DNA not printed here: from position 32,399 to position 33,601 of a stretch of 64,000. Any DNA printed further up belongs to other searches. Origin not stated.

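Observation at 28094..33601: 1835-aa surface protein with three paralogous beta-helix-like modules and a C-terminal membrane anchor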

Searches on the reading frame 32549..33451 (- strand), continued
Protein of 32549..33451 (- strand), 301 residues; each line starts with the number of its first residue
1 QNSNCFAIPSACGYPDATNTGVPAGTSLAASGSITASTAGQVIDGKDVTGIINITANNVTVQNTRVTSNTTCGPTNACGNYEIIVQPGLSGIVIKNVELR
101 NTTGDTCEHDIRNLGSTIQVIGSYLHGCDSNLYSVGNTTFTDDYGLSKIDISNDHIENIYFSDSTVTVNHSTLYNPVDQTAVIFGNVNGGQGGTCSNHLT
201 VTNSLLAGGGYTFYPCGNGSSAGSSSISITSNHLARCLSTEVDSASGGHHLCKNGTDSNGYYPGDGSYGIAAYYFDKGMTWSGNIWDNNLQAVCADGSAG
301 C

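Call 59: search_protein_representatives(alignment_id=A1)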
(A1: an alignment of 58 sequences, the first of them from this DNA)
Query: 58 sequences, 390 profile positions. Proteins with E-value up to 0.001 (for the whole library): 4323; up to 1e-10: 1950; up to 1e-30: 352. The best 150 are listed.
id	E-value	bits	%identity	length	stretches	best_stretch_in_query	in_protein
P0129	0.0e+00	1298.4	-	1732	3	58-389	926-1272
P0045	1.8e-166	570.5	-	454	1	48-389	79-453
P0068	2.3e-157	540.5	-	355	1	73-386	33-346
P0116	2.3e-151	520.7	-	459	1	9-381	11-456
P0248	5.1e-144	496.6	-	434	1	7-381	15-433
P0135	1.3e-143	495.2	-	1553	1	59-389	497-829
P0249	2.9e-139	480.9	-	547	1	59-386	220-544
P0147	4.1e-128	444.2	-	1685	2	84-389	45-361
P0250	9.5e-120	416.6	-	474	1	48-381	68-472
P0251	1.1e-117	409.8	-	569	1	49-381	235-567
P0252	4.2e-115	401.3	-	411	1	6-381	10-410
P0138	1.1e-110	386.8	-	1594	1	84-389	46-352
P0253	9.8e-104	363.9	-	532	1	61-380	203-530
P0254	2.0e-103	362.9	-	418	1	85-389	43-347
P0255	1.5e-102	360.0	-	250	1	133-381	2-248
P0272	1.1e-82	294.7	-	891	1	66-389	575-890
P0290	1.3e-75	271.3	-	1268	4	202-382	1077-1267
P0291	1.6e-75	271.1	-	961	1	62-381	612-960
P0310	1.0e-69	251.9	-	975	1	56-380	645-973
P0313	5.5e-69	249.5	-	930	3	104-381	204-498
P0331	3.9e-63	230.3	-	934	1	67-378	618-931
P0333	2.0e-62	227.9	-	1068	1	67-381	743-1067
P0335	7.1e-62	226.1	-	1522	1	61-386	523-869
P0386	1.3e-51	192.4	-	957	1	58-381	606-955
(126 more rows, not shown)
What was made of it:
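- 4,323 representatives at the 50% level with E≤1e-3 (call 59).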

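Call 61: search_protein_families(library=pfam, proteins=[P0290, P0313, P0335, P0333, P0272, P0291, P0310, P0331, P0386], max_evalue=0.0001)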
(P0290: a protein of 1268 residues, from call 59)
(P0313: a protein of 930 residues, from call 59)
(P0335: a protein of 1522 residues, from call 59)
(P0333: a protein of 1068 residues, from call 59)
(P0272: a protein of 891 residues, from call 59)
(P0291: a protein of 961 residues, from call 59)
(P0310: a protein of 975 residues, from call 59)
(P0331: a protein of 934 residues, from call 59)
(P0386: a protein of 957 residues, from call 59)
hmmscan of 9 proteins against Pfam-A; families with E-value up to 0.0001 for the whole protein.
P0290 (1268 aa): 1 family
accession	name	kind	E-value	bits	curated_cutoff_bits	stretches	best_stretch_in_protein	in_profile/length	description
PF23197.1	IG_AIR9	-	1.6e-09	37.9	27.5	0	371-433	7-69/87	AIR9 A9 domain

P0313 (930 aa): 1 family
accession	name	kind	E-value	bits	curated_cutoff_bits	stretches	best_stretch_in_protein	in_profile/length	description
PF23197.1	IG_AIR9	-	1.7e-05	25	27.5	0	529-597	7-75/87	AIR9 A9 domain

P0335 (1522 aa): 8 families
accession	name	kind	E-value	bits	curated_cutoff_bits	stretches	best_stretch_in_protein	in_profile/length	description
PF17957.7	Big_7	-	3.5e-36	124.1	24.1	2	431-500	1-70/70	Bacterial Ig domain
PF00041.27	fn3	-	3.2e-25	88.6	25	2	1377-1452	1-76/84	Fibronectin type III domain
PF25523.1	Ig_RIMBP2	-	2.7e-08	34.2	27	0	1188-1270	11-98/105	RIMBP2-like, immunoglobulin-like domain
PF13229.12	Beta_helix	-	7.5e-08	32.6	25.9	1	111-223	45-151/158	Right handed beta helix region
PF18370.7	RGI_lyase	-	9.1e-07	29.6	27.8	0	989-1058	15-82/86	Rhamnogalacturonan I lyases beta-sheet domain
PF00404.24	Dockerin_1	-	1e-06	29.3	22.9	1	1468-1511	2-49/57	Dockerin type I domain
PF19077.6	Big_13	-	1.5e-05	25.9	27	1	908-966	40-100/102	Bacterial Ig-like domain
PF25788.1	Ig_Rha78A_N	-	8.7e-05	23.2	27.4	0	1021-1064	54-101/105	Rha78A-like, N-terminal immunoglobulin domain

P0333 (1068 aa): 2 families
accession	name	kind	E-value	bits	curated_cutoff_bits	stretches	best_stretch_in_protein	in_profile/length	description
PF23197.1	IG_AIR9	-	1.8e-30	105.1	27.5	1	378-443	7-71/87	AIR9 A9 domain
PF16709.11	SCAB-Ig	-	6.9e-08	32.9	27.6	0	694-738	27-71/98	Ig domain of plant-specific actin-binding protein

P0272 (891 aa): 6 families
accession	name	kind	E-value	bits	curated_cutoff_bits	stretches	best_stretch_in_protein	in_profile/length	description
PF18884.5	TSP3_bac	-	1.7e-14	53.8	25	1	105-126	1-22/22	Bacterial TSP3 repeat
PF18911.6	PKD_4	-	1.1e-10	41.8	27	0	242-316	15-82/85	PKD domain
PF00801.26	PKD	-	8.4e-09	35.8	23.5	0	235-311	5-74/80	PKD domain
PF19077.6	Big_13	-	2.4e-08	34.8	27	0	376-399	70-93/102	Bacterial Ig-like domain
PF22352.2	K319L-like_PKD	-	5.5e-05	23.5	27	0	444-499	31-84/84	K319L-like, PKD domain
PF07495.19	Y_Y_Y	-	6.5e-05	23.2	26.6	0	194-218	31-55/65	Y_Y_Y domain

P0291 (961 aa): 3 families
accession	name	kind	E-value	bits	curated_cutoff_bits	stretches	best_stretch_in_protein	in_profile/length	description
PF23197.1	IG_AIR9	-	9.6e-12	45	27.5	0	538-604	6-71/87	AIR9 A9 domain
PF00801.26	PKD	-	3.4e-07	30.6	23.5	1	443-516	3-74/80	PKD domain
PF18911.6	PKD_4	-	4.1e-07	30.4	27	1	436-519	2-81/85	PKD domain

P0310 (975 aa): 2 families
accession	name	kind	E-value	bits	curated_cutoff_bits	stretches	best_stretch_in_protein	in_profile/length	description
PF23197.1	IG_AIR9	-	7.4e-25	87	27.5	0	393-457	7-70/87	AIR9 A9 domain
PF16709.11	SCAB-Ig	-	4.3e-08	33.6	27.6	0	615-666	27-80/98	Ig domain of plant-specific actin-binding protein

P0331 (934 aa): 3 families
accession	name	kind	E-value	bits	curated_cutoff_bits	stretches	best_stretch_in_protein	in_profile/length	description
PF23197.1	IG_AIR9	-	2.2e-08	34.3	27.5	0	352-417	7-71/87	AIR9 A9 domain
PF18911.6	PKD_4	-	5.3e-08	33.2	27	1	438-528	2-82/85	PKD domain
PF16709.11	SCAB-Ig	-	1.3e-07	32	27.6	0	376-434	28-85/98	Ig domain of plant-specific actin-binding protein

P0386 (957 aa): 3 families
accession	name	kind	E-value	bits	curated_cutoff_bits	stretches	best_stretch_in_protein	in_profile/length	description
PF23197.1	IG_AIR9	-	5.8e-15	55.3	27.5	0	558-622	6-69/87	AIR9 A9 domain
PF02095.21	Extensin_1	-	1.5e-06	28.6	105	1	261-347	34-130/171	Extensin-like protein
PF16709.11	SCAB-Ig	-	1.2e-05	25.7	27.6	0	581-626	26-71/98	Ig domain of plant-specific actin-binding protein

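Call 80: search_dna_similar(query=window:32549-33451:-, collection=phages, mode=protein, max_evalue=0.001, max_rows=15)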
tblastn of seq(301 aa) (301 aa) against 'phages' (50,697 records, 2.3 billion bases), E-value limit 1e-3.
No match.
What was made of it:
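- On Phage tailspike depolymerases: tblastn of M1 against 50,697 phage records gave no match (call 80).
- Closest known: Phage tailspike / capsule depolymerases. Different: The module has no sequence homologue in 50,697 phage genomes (call 80).
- The module has no homologue in 50,697 phage genomes (call 80).
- Tried and rejected: A phage origin for the module was tested and not supported (call 80).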

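Call 81: search_dna_similar(query=window:32549-33451:-, collection=plasmids, mode=protein, max_evalue=0.001, max_rows=15)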
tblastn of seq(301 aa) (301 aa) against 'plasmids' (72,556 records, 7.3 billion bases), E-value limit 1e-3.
Records with a match: 3; places in all: 3; records where one place covers at least 80% of the query: 0.
Best place of each record, by identity: <60% 3.
By first word of the organism name: Pararhizobium 1; Microvirga 1; Streptomycetaceae 1.
By predicted mobility (MOB-suite, as given by PLSDB): non-mobilizable 3.
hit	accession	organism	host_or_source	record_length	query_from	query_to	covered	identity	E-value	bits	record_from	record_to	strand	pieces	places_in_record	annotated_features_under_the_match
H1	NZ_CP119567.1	Pararhizobium qamdonense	cell culture,soil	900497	12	217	68%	31.7%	1e-8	63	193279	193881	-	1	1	hypothetical protein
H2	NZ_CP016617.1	Microvirga ossetica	Vicia alpestris,cell culture,nodules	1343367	14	214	67%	30.0%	4e-5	52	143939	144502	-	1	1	none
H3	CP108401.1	Streptomycetaceae bacterium NBC_01309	-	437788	42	214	57%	25.9%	5e-5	52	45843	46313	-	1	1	right-handed parallel beta-helix repeat-containing protein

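Call 82: get_annotated_region(hit=H1, flank=9000)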
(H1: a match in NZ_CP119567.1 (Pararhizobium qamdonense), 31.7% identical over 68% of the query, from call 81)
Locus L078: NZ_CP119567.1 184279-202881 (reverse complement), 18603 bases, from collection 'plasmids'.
description: Pararhizobium qamdonense strain T808 plasmid p2, complete sequence
organism: Pararhizobium qamdonense (NCBI taxid 3031126)
taxonomy: Bacteria; Pseudomonadota; Alphaproteobacteria; Hyphomicrobiales; Rhizobiaceae; Pararhizobium; Pararhizobium qamdonense
host: -; source: cell culture,soil; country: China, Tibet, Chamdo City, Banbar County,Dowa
typing (MOB-suite, as given by PLSDB): non-mobilizable
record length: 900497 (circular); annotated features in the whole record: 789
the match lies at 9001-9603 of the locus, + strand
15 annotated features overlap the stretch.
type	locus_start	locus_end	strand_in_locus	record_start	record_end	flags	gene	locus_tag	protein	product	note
CDS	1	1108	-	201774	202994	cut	lhgO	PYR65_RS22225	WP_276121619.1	L-2-hydroxyglutarate oxidase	-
CDS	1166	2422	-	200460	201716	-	wecC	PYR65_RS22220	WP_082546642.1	UDP-N-acetyl-D-mannosamine dehydrogenase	GO:0009246 - enterobacterial common antigen biosynthetic process [Evidence IEA]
CDS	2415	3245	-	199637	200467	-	-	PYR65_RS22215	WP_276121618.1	WecB/TagA/CpsF family glycosyltransferase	-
CDS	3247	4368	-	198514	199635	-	-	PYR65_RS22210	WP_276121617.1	hypothetical protein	-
CDS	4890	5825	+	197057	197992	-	-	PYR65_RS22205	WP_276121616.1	glycosyltransferase family 2 protein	-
CDS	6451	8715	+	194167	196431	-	-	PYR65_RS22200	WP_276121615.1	calcium-binding protein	-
CDS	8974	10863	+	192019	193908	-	-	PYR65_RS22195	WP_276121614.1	hypothetical protein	-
CDS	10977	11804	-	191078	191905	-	-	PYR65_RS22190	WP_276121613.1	Hint domain-containing protein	-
CDS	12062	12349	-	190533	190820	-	-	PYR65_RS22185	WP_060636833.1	hypothetical protein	-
CDS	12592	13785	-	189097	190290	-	wecB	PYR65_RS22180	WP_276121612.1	UDP-N-acetylglucosamine 2-epimerase (non-hydrolyzing)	GO:0009103 - lipopolysaccharide biosynthetic process [Evidence IEA]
CDS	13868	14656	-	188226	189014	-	-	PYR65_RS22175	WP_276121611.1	CpsD/CapB family tyrosine-protein kinase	-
CDS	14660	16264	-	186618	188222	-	-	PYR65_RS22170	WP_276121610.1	Wzz/FepE/Etk N-terminal domain-containing protein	GO:0009103 - lipopolysaccharide biosynthetic process [Evidence IEA]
CDS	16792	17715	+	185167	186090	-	-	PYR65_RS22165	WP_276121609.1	glycosyltransferase family 2 protein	-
CDS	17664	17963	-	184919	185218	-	-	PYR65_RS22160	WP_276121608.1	hypothetical protein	-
CDS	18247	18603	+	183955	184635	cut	-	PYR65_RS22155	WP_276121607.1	sugar transferase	GO:0006486 - protein glycosylation [Evidence IEA]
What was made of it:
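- A PGAP-annotated Pararhizobium homologue lies between GT2, WecB and WecC genes and a Wzz/CpsD pair (call 82).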
